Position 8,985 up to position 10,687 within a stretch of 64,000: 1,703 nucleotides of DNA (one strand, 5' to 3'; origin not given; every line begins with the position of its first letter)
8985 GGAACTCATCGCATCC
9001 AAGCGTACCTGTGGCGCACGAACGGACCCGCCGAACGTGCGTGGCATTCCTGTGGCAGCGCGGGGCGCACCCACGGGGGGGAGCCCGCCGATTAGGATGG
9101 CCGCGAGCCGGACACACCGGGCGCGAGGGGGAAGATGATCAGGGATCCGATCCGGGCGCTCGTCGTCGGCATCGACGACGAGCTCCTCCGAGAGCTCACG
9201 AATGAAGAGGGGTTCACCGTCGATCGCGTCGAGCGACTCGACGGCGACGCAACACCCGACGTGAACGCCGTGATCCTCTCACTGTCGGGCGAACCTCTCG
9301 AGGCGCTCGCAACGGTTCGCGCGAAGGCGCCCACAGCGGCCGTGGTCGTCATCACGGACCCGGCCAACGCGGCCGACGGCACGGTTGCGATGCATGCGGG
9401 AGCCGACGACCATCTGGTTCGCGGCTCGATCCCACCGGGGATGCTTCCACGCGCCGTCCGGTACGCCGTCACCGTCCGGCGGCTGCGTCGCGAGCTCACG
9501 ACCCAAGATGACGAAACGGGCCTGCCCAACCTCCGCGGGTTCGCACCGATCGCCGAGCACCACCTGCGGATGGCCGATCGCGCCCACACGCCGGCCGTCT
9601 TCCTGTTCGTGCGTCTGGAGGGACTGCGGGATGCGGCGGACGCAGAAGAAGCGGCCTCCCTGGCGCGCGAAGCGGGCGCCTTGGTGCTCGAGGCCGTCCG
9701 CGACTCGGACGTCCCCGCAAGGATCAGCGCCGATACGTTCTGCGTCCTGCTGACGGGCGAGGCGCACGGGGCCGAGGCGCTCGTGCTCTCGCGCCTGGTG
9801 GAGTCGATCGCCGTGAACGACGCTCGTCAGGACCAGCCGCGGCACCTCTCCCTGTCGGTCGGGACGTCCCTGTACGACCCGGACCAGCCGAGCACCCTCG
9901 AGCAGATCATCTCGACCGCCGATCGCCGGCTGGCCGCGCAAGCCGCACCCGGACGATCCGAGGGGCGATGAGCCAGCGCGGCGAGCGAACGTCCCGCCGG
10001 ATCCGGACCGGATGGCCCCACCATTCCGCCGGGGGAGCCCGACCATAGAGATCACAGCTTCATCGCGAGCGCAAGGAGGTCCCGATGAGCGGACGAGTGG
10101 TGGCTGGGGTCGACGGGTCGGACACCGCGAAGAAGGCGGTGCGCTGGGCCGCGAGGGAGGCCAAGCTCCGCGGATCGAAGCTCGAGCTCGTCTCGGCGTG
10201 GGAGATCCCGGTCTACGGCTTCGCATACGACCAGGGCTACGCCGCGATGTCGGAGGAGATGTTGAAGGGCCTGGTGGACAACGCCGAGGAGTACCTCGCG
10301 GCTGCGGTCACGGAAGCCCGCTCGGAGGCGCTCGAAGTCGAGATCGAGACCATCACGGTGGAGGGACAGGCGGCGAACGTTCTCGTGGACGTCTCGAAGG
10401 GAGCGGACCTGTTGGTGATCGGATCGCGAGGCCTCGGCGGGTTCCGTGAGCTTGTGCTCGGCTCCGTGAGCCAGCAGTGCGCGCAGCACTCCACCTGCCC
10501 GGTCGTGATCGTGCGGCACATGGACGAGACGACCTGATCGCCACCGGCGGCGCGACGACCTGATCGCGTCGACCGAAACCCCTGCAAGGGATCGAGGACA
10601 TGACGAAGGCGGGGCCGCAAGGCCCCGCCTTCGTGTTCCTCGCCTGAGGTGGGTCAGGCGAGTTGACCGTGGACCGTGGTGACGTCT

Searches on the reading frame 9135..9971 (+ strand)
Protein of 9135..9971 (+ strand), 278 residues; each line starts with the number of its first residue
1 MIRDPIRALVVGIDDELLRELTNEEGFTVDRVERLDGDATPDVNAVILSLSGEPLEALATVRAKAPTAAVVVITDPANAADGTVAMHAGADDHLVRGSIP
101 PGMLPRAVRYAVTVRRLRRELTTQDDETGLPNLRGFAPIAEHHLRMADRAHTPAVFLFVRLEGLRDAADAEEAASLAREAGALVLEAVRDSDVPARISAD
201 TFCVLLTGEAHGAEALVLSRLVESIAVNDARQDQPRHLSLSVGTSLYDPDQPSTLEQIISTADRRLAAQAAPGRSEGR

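Call 52: search_protein_families(library=pfam, proteins=[window:9135-9971:+], max_evalue=0.00001)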
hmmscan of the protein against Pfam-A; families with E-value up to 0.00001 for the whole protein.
window:9135-9971:+ (278 aa): 1 family
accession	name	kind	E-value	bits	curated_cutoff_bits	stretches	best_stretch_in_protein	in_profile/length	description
PF00990.26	GGDEF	-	8.1e-15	55.4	23.8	1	124-274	3-159/161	Diguanylate cyclase, GGDEF domain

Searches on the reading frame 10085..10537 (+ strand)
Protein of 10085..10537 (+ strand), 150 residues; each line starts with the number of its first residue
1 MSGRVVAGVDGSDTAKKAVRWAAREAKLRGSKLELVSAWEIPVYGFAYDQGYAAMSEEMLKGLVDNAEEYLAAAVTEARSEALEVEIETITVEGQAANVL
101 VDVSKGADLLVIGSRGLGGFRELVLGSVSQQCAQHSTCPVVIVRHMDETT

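Call 52: search_protein_families(library=pfam, proteins=[window:10085-10537:+], max_evalue=0.00001)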
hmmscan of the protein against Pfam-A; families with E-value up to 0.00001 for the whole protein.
window:10085-10537:+ (150 aa): 1 family
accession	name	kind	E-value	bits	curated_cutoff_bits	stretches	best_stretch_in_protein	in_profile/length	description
PF00582.32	Usp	-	1e-33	117.3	24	1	1-144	1-141/141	Universal stress protein family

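Call 86: search_protein_families(library=ncbifam, proteins=[window:10085-10537:+], max_evalue=0.00001)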
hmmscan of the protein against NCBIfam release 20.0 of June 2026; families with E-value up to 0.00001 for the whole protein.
window:10085-10537:+ (150 aa): 0 families
